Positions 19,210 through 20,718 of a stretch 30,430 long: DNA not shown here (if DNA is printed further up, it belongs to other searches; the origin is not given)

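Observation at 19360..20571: BamD fused to an LptA/OstA-like beta-jellyroll domain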

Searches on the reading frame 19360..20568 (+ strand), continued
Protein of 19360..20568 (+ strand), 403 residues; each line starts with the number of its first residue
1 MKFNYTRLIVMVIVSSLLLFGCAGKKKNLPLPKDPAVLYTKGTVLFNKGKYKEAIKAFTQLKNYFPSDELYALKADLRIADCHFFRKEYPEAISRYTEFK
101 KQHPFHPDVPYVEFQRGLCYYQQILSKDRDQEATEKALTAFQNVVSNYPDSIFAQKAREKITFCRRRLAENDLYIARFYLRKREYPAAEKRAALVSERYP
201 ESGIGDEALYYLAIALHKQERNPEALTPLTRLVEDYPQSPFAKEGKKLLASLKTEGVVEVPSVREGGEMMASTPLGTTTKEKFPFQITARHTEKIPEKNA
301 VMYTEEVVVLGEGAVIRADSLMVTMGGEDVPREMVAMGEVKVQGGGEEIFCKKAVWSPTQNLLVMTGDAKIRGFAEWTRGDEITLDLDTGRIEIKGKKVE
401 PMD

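Call 5: find_homologous_proteins(query=window:19360-20568:+)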
Query window:19360-20568:+ (403 aa): 126 proteins with E <= 0.001 among 6709 candidates; the best 120 are listed.
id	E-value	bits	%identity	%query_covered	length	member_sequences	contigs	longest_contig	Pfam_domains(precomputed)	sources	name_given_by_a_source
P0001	4.2e-269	910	100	100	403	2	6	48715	PF14559.13,PF03968.20,PF13525.13,PF00515.35,PF12895.14,PF13424.13,PF13432.13,PF13428.13,PF07719.24,PF13512.13,PF13174.13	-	-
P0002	4.4e-201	686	77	100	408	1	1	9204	PF14559.13,PF03968.20,PF13525.13,PF00515.35,PF13424.13,PF13432.13,PF13428.13,PF07719.24,PF13512.13,PF13174.13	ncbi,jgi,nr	ncbi:MAG: outer membrane protein assembly factor BamD [Deltaproteobacteria bacterium]|nr:outer membr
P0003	7.5e-195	665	73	100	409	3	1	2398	PF14559.13,PF03968.20,PF13525.13,PF00515.35,PF13432.13,PF13428.13,PF07719.24,PF13512.13,PF13174.13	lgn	-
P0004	8.2e-188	642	71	100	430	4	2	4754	PF14559.13,PF03968.20,PF13525.13,PF12895.14,PF13424.13,PF13432.13,PF13428.13,PF07719.24,PF13512.13,PF13174.13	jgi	-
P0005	3.0e-186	637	70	100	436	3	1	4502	PF14559.13,PF03968.20,PF13525.13,PF00515.35,PF12895.14,PF13424.13,PF13432.13,PF13428.13,PF07719.24,PF13512.13,PF13174.13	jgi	-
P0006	2.4e-185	634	71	100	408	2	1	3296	PF14559.13,PF03968.20,PF13525.13,PF00515.35,PF12895.14,PF13424.13,PF13432.13,PF13428.13,PF07719.24,PF13512.13,PF13174.13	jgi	jgi:outer membrane protein assembly factor BamD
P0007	1.8e-184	631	70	100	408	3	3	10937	PF14559.13,PF03968.20,PF09976.16,PF13525.13,PF00515.35,PF12895.14,PF13432.13,PF13428.13,PF07719.24,PF13512.13,PF13174.13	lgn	-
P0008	4.9e-183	627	70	100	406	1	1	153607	PF13525.13,PF25062.2,PF13428.13,PF13512.13,PF14559.13,PF03968.20,PF00515.35,PF12895.14,PF13424.13,PF13432.13,PF07719.24,PF13174.13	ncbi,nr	ncbi:MAG: hypothetical protein A2Y65_09680 [Deltaproteobacteria bacterium RBG_13_52_11]|nr:MAG: hypo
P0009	1.4e-178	612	68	100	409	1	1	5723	PF13431.13,PF13525.13,PF13428.13,PF13512.13,PF14559.13,PF03968.20,PF00515.35,PF12895.14,PF13424.13,PF13432.13,PF07719.24,PF13174.13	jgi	jgi:outer membrane protein assembly factor BamD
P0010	7.5e-178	609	68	100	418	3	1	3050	PF14559.13,PF03968.20,PF13525.13,PF00515.35,PF13432.13,PF13428.13,PF07719.24,PF13512.13,PF13174.13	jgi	jgi:outer membrane protein assembly factor BamD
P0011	3.1e-174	598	68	100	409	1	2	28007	PF14559.13,PF03968.20,PF13525.13,PF00515.35,PF12895.14,PF13424.13,PF13432.13,PF13428.13,PF07719.24,PF13512.13,PF13174.13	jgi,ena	-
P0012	4.4e-174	597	67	100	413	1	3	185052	PF13431.13,PF13525.13,PF13428.13,PF13512.13,PF14559.13,PF03968.20,PF00515.35,PF12895.14,PF13424.13,PF13432.13,PF07719.24,PF13174.13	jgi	jgi:outer membrane protein assembly factor BamD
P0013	1.8e-173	595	66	100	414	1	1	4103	PF14559.13,PF03968.20,PF13525.13,PF00515.35,PF13432.13,PF13428.13,PF07719.24,PF13512.13,PF13174.13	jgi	jgi:outer membrane protein assembly factor BamD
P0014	1.7e-172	592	66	100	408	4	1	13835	PF14559.13,PF03968.20,PF13525.13,PF00515.35,PF12895.14,PF13424.13,PF13432.13,PF13428.13,PF07719.24,PF13512.13,PF13174.13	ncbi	-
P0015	3.3e-172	591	67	100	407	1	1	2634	PF14559.13,PF03968.20,PF13525.13,PF12895.14,PF13432.13,PF13512.13,PF13174.13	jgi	-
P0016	9.1e-172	589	67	99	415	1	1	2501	PF13431.13,PF13525.13,PF13428.13,PF13512.13,PF14559.13,PF03968.20,PF00515.35,PF12895.14,PF13424.13,PF13432.13,PF07719.24,PF13174.13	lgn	-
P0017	1.2e-171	589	68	99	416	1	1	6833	PF13431.13,PF13525.13,PF13428.13,PF13512.13,PF14559.13,PF03968.20,PF00515.35,PF12895.14,PF13424.13,PF13432.13,PF07719.24,PF13174.13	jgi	jgi:outer membrane protein assembly factor BamD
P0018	2.4e-171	588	66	100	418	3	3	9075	PF14559.13,PF03968.20,PF13525.13,PF00515.35,PF12895.14,PF13424.13,PF13432.13,PF13428.13,PF07719.24,PF13512.13,PF13174.13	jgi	jgi:outer membrane protein assembly factor BamD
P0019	2.4e-171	588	66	94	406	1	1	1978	PF14559.13,PF03968.20,PF13525.13,PF00515.35,PF12895.14,PF13424.13,PF13432.13,PF13428.13,PF07719.24,PF13512.13,PF13174.13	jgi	jgi:outer membrane protein assembly factor BamD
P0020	4.9e-171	587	66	100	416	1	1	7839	PF13431.13,PF13525.13,PF13428.13,PF13512.13,PF14559.13,PF03968.20,PF00515.35,PF12895.14,PF13424.13,PF13432.13,PF07719.24,PF13174.13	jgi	jgi:outer membrane protein assembly factor BamD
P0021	8.4e-171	586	68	99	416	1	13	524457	PF13431.13,PF13525.13,PF13428.13,PF13512.13,PF14559.13,PF03968.20,PF00515.35,PF12895.14,PF13424.13,PF13432.13,PF07719.24,PF13174.13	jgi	jgi:outer membrane protein assembly factor BamD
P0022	1.9e-170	585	65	100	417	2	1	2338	PF14559.13,PF03968.20,PF13525.13,PF00515.35,PF12895.14,PF13424.13,PF13432.13,PF13428.13,PF07719.24,PF13512.13,PF13174.13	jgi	jgi:outer membrane protein assembly factor BamD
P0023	2.2e-170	585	66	100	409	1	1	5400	PF14559.13,PF03968.20,PF13525.13,PF13432.13,PF13428.13,PF07719.24,PF13512.13,PF13174.13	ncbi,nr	ncbi:MAG: outer membrane protein assembly factor BamD [Desulfobacterales bacterium]|nr:outer membran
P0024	7.6e-170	583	66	100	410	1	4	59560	PF13431.13,PF13525.13,PF13428.13,PF13512.13,PF14559.13,PF03968.20,PF00515.35,PF12895.14,PF13424.13,PF13432.13,PF07719.24,PF13174.13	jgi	jgi:outer membrane protein assembly factor BamD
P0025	9.9e-170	583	68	99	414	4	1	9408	PF14559.13,PF03968.20,PF13525.13,PF00515.35,PF12895.14,PF13424.13,PF13432.13,PF13428.13,PF07719.24,PF13512.13,PF13174.13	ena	-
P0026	1.3e-169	582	67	100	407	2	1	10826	PF13431.13,PF13525.13,PF13428.13,PF13512.13,PF14559.13,PF03968.20,PF00515.35,PF12895.14,PF13424.13,PF13432.13,PF07719.24,PF13174.13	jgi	jgi:outer membrane protein assembly factor BamD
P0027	2.5e-169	581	65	100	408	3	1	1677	PF14559.13,PF03968.20,PF13525.13,PF00515.35,PF13424.13,PF13432.13,PF13428.13,PF07719.24,PF13512.13,PF13174.13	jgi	jgi:outer membrane protein assembly factor BamD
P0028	8.8e-169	580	66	100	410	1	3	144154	PF14559.13,PF03968.20,PF13525.13,PF00515.35,PF12895.14,PF13424.13,PF13432.13,PF13428.13,PF07719.24,PF13512.13,PF13174.13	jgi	jgi:outer membrane protein assembly factor BamD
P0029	1.7e-168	579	66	99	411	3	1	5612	PF14559.13,PF03968.20,PF13525.13,PF00515.35,PF12895.14,PF13424.13,PF13432.13,PF13428.13,PF07719.24,PF13512.13,PF13174.13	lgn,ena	-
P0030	2.5e-168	578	66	98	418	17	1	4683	PF14559.13,PF03968.20,PF13525.13,PF13424.13,PF13432.13,PF13428.13,PF07719.24,PF13512.13,PF13174.13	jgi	jgi:outer membrane protein assembly factor BamD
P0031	3.2e-168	578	66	99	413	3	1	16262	PF14559.13,PF03968.20,PF13525.13,PF00515.35,PF12895.14,PF13424.13,PF13432.13,PF13428.13,PF07719.24,PF13512.13,PF13174.13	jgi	jgi:outer membrane protein assembly factor BamD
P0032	5.3e-168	577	65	100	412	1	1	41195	PF14559.13,PF03968.20,PF13525.13,PF00515.35,PF13424.13,PF13432.13,PF13428.13,PF07719.24,PF13512.13,PF13174.13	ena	-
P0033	6.4e-168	577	66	99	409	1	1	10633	PF14559.13,PF03968.20,PF13525.13,PF00515.35,PF12895.14,PF13424.13,PF13432.13,PF13428.13,PF07719.24,PF13512.13,PF13174.13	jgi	jgi:outer membrane protein assembly factor BamD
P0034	9.1e-168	576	66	99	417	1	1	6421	PF14559.13,PF03968.20,PF13525.13,PF13424.13,PF13432.13,PF13428.13,PF07719.24,PF13512.13,PF13174.13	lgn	-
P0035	1.0e-167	576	65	100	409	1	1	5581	PF13431.13,PF13525.13,PF13428.13,PF13512.13,PF14559.13,PF03968.20,PF00515.35,PF12895.14,PF13424.13,PF13432.13,PF07719.24,PF13174.13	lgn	-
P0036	1.2e-167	576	66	98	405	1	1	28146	PF13431.13,PF13525.13,PF13428.13,PF13512.13,PF14559.13,PF03968.20,PF00515.35,PF12895.14,PF13424.13,PF13432.13,PF07719.24,PF13174.13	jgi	jgi:outer membrane protein assembly factor BamD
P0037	4.1e-167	574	66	100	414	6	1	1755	PF14559.13,PF03968.20,PF13431.13,PF13525.13,PF12895.14,PF13424.13,PF13432.13,PF13428.13,PF07719.24,PF13512.13,PF13174.13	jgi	jgi:outer membrane protein assembly factor BamD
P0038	5.2e-167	574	64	100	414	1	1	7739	PF14559.13,PF03968.20,PF13525.13,PF00515.35,PF12895.14,PF13432.13,PF13428.13,PF07719.24,PF13512.13,PF13174.13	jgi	jgi:outer membrane protein assembly factor BamD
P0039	1.2e-166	573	66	99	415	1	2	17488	PF14559.13,PF03968.20,PF13525.13,PF00515.35,PF12895.14,PF13432.13,PF13428.13,PF07719.24,PF13512.13,PF13174.13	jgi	jgi:outer membrane protein assembly factor BamD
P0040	1.8e-166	572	64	100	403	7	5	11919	PF14559.13,PF03968.20,PF09976.16,PF13525.13,PF13432.13,PF13428.13,PF07719.24,PF13512.13,PF13174.13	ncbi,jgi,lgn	-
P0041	1.9e-166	572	67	99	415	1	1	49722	PF14559.13,PF03968.20,PF13525.13,PF00515.35,PF12895.14,PF13432.13,PF13428.13,PF07719.24,PF13512.13,PF13174.13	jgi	jgi:outer membrane protein assembly factor BamD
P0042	2.0e-166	572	66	99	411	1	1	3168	PF14559.13,PF03968.20,PF13525.13,PF00515.35,PF12895.14,PF13424.13,PF13432.13,PF13428.13,PF07719.24,PF13512.13,PF13174.13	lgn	-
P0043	2.6e-166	571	64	100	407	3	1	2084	PF14559.13,PF03968.20,PF13525.13,PF00515.35,PF13432.13,PF13428.13,PF07719.24,PF13512.13,PF13174.13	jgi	jgi:outer membrane protein assembly factor BamD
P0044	6.5e-166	570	67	94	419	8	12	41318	PF14559.13,PF03968.20,PF13431.13,PF13525.13,PF00515.35,PF13424.13,PF13432.13,PF13428.13,PF07719.24,PF13512.13,PF13174.13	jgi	jgi:outer membrane protein assembly factor BamD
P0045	8.4e-166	570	65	99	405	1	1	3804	PF14559.13,PF03968.20,PF13525.13,PF13432.13,PF07719.24,PF13512.13,PF13174.13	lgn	-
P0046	1.3e-165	569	65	99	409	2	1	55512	PF14559.13,PF03968.20,PF13525.13,PF12895.14,PF13432.13,PF07719.24,PF13512.13,PF13174.13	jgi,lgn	-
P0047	2.0e-165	569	66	98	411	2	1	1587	PF14559.13,PF03968.20,PF13525.13,PF00515.35,PF13424.13,PF13432.13,PF13428.13,PF07719.24,PF13512.13,PF13174.13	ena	-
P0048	8.7e-165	566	63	100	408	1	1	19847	PF03968.20,PF13525.13,PF13424.13,PF13432.13,PF13512.13,PF13174.13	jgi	jgi:outer membrane protein assembly factor BamD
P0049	8.8e-165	566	66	95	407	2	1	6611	PF14559.13,PF03968.20,PF13525.13,PF00515.35,PF13424.13,PF13432.13,PF07719.24,PF13512.13,PF13174.13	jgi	-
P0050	1.3e-164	566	66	98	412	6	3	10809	PF14559.13,PF03968.20,PF13525.13,PF00515.35,PF13424.13,PF13432.13,PF13428.13,PF07719.24,PF13512.13,PF13174.13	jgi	jgi:outer membrane protein assembly factor BamD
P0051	1.8e-164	565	63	100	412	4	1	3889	PF03968.20,PF13525.13,PF13432.13,PF13428.13,PF07719.24,PF13512.13,PF13174.13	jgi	jgi:outer membrane protein assembly factor BamD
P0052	2.4e-164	565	66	94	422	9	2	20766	PF14559.13,PF03968.20,PF13431.13,PF13525.13,PF00515.35,PF13424.13,PF13432.13,PF13428.13,PF07719.24,PF13512.13,PF13174.13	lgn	-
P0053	3.4e-164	565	64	100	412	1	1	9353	PF14559.13,PF03968.20,PF13525.13,PF00515.35,PF13424.13,PF13432.13,PF13428.13,PF07719.24,PF13512.13,PF13174.13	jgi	jgi:outer membrane protein assembly factor BamD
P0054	4.9e-164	564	66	94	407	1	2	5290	PF14559.13,PF03968.20,PF13525.13,PF13424.13,PF13432.13,PF13428.13,PF07719.24,PF13512.13,PF13174.13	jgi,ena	-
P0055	5.0e-164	564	66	94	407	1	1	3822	PF14559.13,PF03968.20,PF13525.13,PF13424.13,PF13432.13,PF13428.13,PF07719.24,PF13512.13,PF13174.13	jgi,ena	-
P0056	5.3e-164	564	65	99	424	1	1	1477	PF14559.13,PF03968.20,PF13525.13,PF13424.13,PF13432.13,PF13428.13,PF07719.24,PF13512.13,PF13174.13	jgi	jgi:outer membrane protein assembly factor BamD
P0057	5.4e-164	564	64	100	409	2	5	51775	PF14559.13,PF03968.20,PF13431.13,PF13525.13,PF00515.35,PF12895.14,PF13424.13,PF13432.13,PF13428.13,PF07719.24,PF13174.13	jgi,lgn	jgi:outer membrane protein assembly factor BamD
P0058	2.0e-163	562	64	99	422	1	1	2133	PF14559.13,PF03968.20,PF13525.13,PF13424.13,PF13432.13,PF13428.13,PF07719.24,PF13512.13,PF13174.13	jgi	jgi:outer membrane protein assembly factor BamD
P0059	2.8e-163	562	66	95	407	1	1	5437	PF14559.13,PF03968.20,PF13525.13,PF00515.35,PF12895.14,PF13424.13,PF13432.13,PF13428.13,PF07719.24,PF13512.13,PF13174.13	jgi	jgi:outer membrane protein assembly factor BamD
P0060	3.0e-163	561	64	98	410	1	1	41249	PF14559.13,PF13525.13,PF00515.35,PF12895.14,PF13424.13,PF13432.13,PF13428.13,PF07719.24,PF13512.13,PF13174.13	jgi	jgi:outer membrane protein assembly factor BamD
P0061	3.4e-163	561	66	94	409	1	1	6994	PF14559.13,PF03968.20,PF13525.13,PF00515.35,PF12895.14,PF13424.13,PF13432.13,PF13428.13,PF07719.24,PF13512.13,PF13174.13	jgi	jgi:outer membrane protein assembly factor BamD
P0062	4.0e-163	561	64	99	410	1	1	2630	PF14559.13,PF03968.20,PF13525.13,PF13432.13,PF13428.13,PF07719.24,PF13512.13,PF13174.13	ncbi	-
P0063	4.4e-163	561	63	98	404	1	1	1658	PF14559.13,PF03968.20,PF13525.13,PF00515.35,PF12895.14,PF13432.13,PF13428.13,PF07719.24,PF13512.13,PF13174.13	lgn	-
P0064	6.1e-163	560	66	94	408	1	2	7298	PF13431.13,PF13525.13,PF13428.13,PF13512.13,PF14559.13,PF03968.20,PF00515.35,PF12895.14,PF13424.13,PF13432.13,PF07719.24,PF13174.13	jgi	jgi:outer membrane protein assembly factor BamD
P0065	6.7e-163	560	66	95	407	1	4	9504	PF14559.13,PF03968.20,PF13525.13,PF00515.35,PF12895.14,PF13432.13,PF13428.13,PF07719.24,PF13512.13,PF13174.13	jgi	jgi:outer membrane protein assembly factor BamD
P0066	8.0e-163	560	65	99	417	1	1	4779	PF13431.13,PF13525.13,PF25062.2,PF13428.13,PF13512.13,PF14559.13,PF03968.20,PF00515.35,PF12895.14,PF13424.13,PF13432.13,PF07719.24,PF13174.13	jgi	jgi:outer membrane protein assembly factor BamD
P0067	2.1e-162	559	66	94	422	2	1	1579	PF14559.13,PF03968.20,PF13525.13,PF13424.13,PF13432.13,PF13428.13,PF07719.24,PF13512.13,PF13174.13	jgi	jgi:outer membrane protein assembly factor BamD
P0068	3.1e-162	558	64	99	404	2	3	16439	PF14559.13,PF03968.20,PF13525.13,PF12895.14,PF13424.13,PF13432.13,PF13428.13,PF07719.24,PF13512.13,PF13174.13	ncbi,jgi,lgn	-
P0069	3.9e-162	558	62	100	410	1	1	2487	PF14559.13,PF03968.20,PF13525.13,PF00515.35,PF12895.14,PF13432.13,PF13428.13,PF07719.24,PF13512.13,PF13174.13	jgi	jgi:outer membrane protein assembly factor BamD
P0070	4.4e-162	558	64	99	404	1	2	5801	PF14559.13,PF03968.20,PF13525.13,PF00515.35,PF12895.14,PF13432.13,PF07719.24,PF13512.13,PF13174.13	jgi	-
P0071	5.4e-162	557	63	100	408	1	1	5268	PF14559.13,PF03968.20,PF13525.13,PF12895.14,PF13432.13,PF07719.24,PF13512.13,PF13174.13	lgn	-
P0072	7.0e-162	557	61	100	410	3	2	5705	PF14559.13,PF03968.20,PF13525.13,PF00515.35,PF12895.14,PF13424.13,PF13432.13,PF13428.13,PF07719.24,PF13512.13,PF13174.13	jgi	jgi:outer membrane protein assembly factor BamD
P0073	1.3e-161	556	66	94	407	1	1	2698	PF14559.13,PF03968.20,PF13525.13,PF00515.35,PF12895.14,PF13424.13,PF13432.13,PF13428.13,PF07719.24,PF13512.13,PF13174.13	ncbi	-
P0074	2.2e-161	555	64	98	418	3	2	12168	PF14559.13,PF03968.20,PF13525.13,PF00515.35,PF13432.13,PF13428.13,PF07719.24,PF13512.13,PF13174.13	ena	-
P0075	3.1e-161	555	65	94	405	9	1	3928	PF14559.13,PF03968.20,PF13525.13,PF00515.35,PF12895.14,PF13424.13,PF13432.13,PF13428.13,PF07719.24,PF13512.13,PF13174.13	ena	-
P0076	1.3e-160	553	65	94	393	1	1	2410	PF14559.13,PF13525.13,PF00515.35,PF12895.14,PF13424.13,PF13432.13,PF13428.13,PF07719.24,PF13512.13,PF13174.13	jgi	jgi:outer membrane protein assembly factor BamD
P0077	2.2e-160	552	65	100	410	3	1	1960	PF14559.13,PF03968.20,PF13525.13,PF00515.35,PF12895.14,PF13424.13,PF13432.13,PF13428.13,PF07719.24,PF13512.13,PF13174.13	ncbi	-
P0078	3.7e-160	551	63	98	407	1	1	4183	PF13431.13,PF13525.13,PF25062.2,PF13428.13,PF13512.13,PF14559.13,PF03968.20,PF00515.35,PF12895.14,PF13424.13,PF13432.13,PF07719.24,PF13174.13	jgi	jgi:outer membrane protein assembly factor BamD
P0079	1.3e-159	549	61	100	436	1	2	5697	PF14559.13,PF03968.20,PF13525.13,PF00515.35,PF12895.14,PF13424.13,PF13432.13,PF13428.13,PF07719.24,PF13512.13,PF13174.13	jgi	jgi:outer membrane protein assembly factor BamD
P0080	2.0e-159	549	63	99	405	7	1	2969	PF14559.13,PF13525.13,PF00515.35,PF13424.13,PF13432.13,PF13428.13,PF07719.24,PF13512.13,PF13174.13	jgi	jgi:outer membrane protein assembly factor BamD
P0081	7.8e-159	547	64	94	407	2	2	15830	PF14559.13,PF03968.20,PF13525.13,PF13432.13,PF13428.13,PF07719.24,PF13512.13,PF13174.13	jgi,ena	-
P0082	1.2e-158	546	64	97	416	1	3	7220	PF14559.13,PF03968.20,PF13525.13,PF00515.35,PF12895.14,PF13424.13,PF13432.13,PF13428.13,PF07719.24,PF13512.13,PF13174.13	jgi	jgi:outer membrane protein assembly factor BamD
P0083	1.7e-158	546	63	99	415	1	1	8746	PF13431.13,PF13525.13,PF13428.13,PF13512.13,PF14559.13,PF03968.20,PF00515.35,PF12895.14,PF13424.13,PF13432.13,PF07719.24,PF13174.13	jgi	jgi:outer membrane protein assembly factor BamD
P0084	2.1e-158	545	62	99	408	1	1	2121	PF14559.13,PF03968.20,PF13525.13,PF12895.14,PF13424.13,PF13432.13,PF13428.13,PF13512.13,PF13174.13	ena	-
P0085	4.8e-158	544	65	98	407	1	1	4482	PF03968.20,PF13525.13,PF00515.35,PF13432.13,PF13428.13,PF07719.24,PF13512.13,PF13174.13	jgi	jgi:outer membrane protein assembly factor BamD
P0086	1.1e-157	543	63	99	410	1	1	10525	PF14559.13,PF03968.20,PF13525.13,PF00515.35,PF13424.13,PF13432.13,PF13428.13,PF07719.24,PF13512.13,PF13174.13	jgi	jgi:outer membrane protein assembly factor BamD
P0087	3.3e-157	542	63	100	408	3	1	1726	PF14559.13,PF13525.13,PF00515.35,PF12895.14,PF13424.13,PF13432.13,PF13428.13,PF07719.24,PF13512.13,PF13174.13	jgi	-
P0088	8.7e-157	540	62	99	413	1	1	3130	PF14559.13,PF13525.13,PF00515.35,PF12895.14,PF13424.13,PF13432.13,PF13428.13,PF07719.24,PF13512.13,PF13174.13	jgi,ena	-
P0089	5.4e-153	528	62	95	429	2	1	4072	PF14559.13,PF13525.13,PF00515.35,PF13424.13,PF13432.13,PF13428.13,PF07719.24,PF13512.13,PF13174.13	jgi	jgi:outer membrane protein assembly factor BamD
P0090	7.6e-153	527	62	100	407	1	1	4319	PF03968.20,PF13525.13,PF13432.13,PF13512.13,PF13174.13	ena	-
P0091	1.4e-152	526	59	99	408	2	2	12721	PF14559.13,PF03968.20,PF13525.13,PF00515.35,PF13424.13,PF13432.13,PF13428.13,PF13181.13,PF07719.24,PF13512.13,PF13174.13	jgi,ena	-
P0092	1.3e-151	523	59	100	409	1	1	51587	PF13431.13,PF13525.13,PF13428.13,PF13512.13,PF14559.13,PF03968.20,PF00515.35,PF12895.14,PF13424.13,PF13432.13,PF07719.24,PF13174.13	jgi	jgi:outer membrane protein assembly factor BamD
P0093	1.1e-148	513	59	100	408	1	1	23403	PF14559.13,PF03968.20,PF13525.13,PF12895.14,PF13424.13,PF13432.13,PF13428.13,PF07719.24,PF13512.13,PF13174.13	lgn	-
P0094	2.4e-148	512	66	89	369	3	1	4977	PF03968.20,PF13525.13,PF13424.13,PF13432.13,PF13428.13,PF07719.24,PF13512.13,PF13174.13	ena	-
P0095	4.5e-137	475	53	97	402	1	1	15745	PF09976.16,PF13525.13,PF13414.13,PF13428.13,PF13512.13,PF14559.13,PF24575.2,PF03968.20,PF00515.35,PF13424.13,PF13432.13,PF07719.24,PF13174.13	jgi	jgi:outer membrane protein assembly factor BamD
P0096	7.8e-133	461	62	85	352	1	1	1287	PF03968.20,PF13525.13,PF13432.13,PF13174.13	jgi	-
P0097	2.4e-127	443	51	99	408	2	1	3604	PF14559.13,PF03968.20,PF13525.13,PF13432.13,PF13428.13,PF07719.24,PF13512.13,PF13174.13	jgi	-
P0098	1.4e-122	427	50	97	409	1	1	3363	PF14559.13,PF03968.20,PF13525.13,PF00515.35,PF13432.13,PF13428.13,PF07719.24,PF13512.13,PF13174.13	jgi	-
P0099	5.8e-113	396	62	75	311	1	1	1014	PF03968.20,PF13525.13,PF13174.13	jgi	jgi:lipopolysaccharide export system protein LptA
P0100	2.6e-109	384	70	59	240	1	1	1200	PF14559.13,PF13525.13,PF00515.35,PF12895.14,PF13424.13,PF13432.13,PF13428.13,PF07719.24,PF13512.13,PF13174.13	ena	-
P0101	3.2e-100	354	64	62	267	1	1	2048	PF03968.20,PF13525.13,PF13174.13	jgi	jgi:lipopolysaccharide export system protein LptA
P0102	1.7e-98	348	47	94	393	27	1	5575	PF14559.13,PF03968.20,PF13525.13,PF00515.35,PF13424.13,PF13432.13,PF13428.13,PF13181.13,PF07719.24,PF13512.13,PF13174.13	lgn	-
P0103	4.0e-96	340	46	98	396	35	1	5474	PF14559.13,PF13525.13,PF12895.14,PF13432.13,PF13428.13,PF07719.24,PF13512.13,PF13174.13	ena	-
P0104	1.7e-95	338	47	95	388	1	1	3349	PF14559.13,PF03968.20,PF13525.13,PF00515.35,PF13424.13,PF13432.13,PF13428.13,PF07719.24,PF13512.13,PF13174.13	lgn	-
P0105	7.2e-94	333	62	66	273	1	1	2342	PF03968.20,PF13525.13,PF13432.13,PF13174.13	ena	-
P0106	1.4e-90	322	60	66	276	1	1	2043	PF03968.20,PF13525.13,PF13174.13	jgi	jgi:lipopolysaccharide export system protein LptA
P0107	1.9e-87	312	43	96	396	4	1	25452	PF14559.13,PF03968.20,PF13431.13,PF13525.13,PF00515.35,PF13424.13,PF13432.13,PF13181.13,PF07719.24,PF13512.13,PF13174.13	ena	-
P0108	4.2e-85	304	60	63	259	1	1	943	PF13525.13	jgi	jgi:lipopolysaccharide export system protein LptA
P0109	3.4e-72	262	42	67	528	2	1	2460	PF03968.20,PF13525.13,PF00515.35,PF12895.14,PF13432.13,PF13428.13,PF13181.13,PF07719.24,PF13512.13,PF13174.13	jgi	jgi:outer membrane protein assembly factor BamD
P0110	1.6e-69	253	40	61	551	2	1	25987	PF14559.13,PF03968.20,PF13525.13,PF12895.14,PF13424.13,PF13432.13,PF13428.13,PF07719.24,PF13512.13,PF13174.13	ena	-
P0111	1.6e-67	246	44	59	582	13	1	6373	PF13525.13,PF13176.13,PF13428.13,PF22205.2,PF13512.13,PF14559.13,PF03968.20,PF00515.35,PF12895.14,PF13424.13,PF13432.13,PF13181.13,PF07719.24,PF13174.13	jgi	-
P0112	1.7e-67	246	42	59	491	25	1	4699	PF14559.13,PF03968.20,PF13525.13,PF00515.35,PF12895.14,PF13432.13,PF13428.13,PF07719.24,PF13512.13,PF13174.13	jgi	-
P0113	1.7e-67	246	43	57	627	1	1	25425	PF14559.13,PF03968.20,PF13525.13,PF13432.13,PF13428.13,PF07719.24,PF13512.13,PF13174.13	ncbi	-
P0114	1.0e-65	240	44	58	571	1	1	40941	PF14559.13,PF03968.20,PF13525.13,PF00515.35,PF12895.14,PF13424.13,PF13432.13,PF13428.13,PF07719.24,PF13512.13,PF13174.13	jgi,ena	-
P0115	7.4e-64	234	48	60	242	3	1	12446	PF13431.13,PF13525.13,PF13428.13,PF13512.13,PF14559.13,PF24575.2,PF00515.35,PF12895.14,PF13424.13,PF13432.13,PF13181.13,PF07719.24,PF13174.13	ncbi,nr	ncbi:MAG: hypothetical protein DRG31_00460 [Deltaproteobacteria bacterium]|nr:MAG: hypothetical prot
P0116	2.8e-55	206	47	56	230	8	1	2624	PF14559.13,PF13525.13,PF13424.13,PF13432.13,PF13428.13,PF13181.13,PF07719.24,PF13512.13,PF13174.13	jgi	-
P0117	3.0e-38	150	36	57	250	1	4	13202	PF14559.13,PF13525.13,PF13432.13,PF13428.13,PF07719.24,PF13512.13,PF13174.13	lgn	-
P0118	5.3e-33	133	37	51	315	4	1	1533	PF14559.13,PF13525.13,PF13432.13,PF13428.13,PF07719.24,PF13512.13,PF13174.13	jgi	-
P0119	5.6e-29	119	32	59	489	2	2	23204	PF14559.13,PF03968.20,PF13525.13,PF13432.13,PF13428.13,PF07719.24,PF13512.13,PF13174.13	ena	-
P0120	3.2e-26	110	36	58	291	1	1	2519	PF13525.13,PF13512.13,PF13174.13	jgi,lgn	-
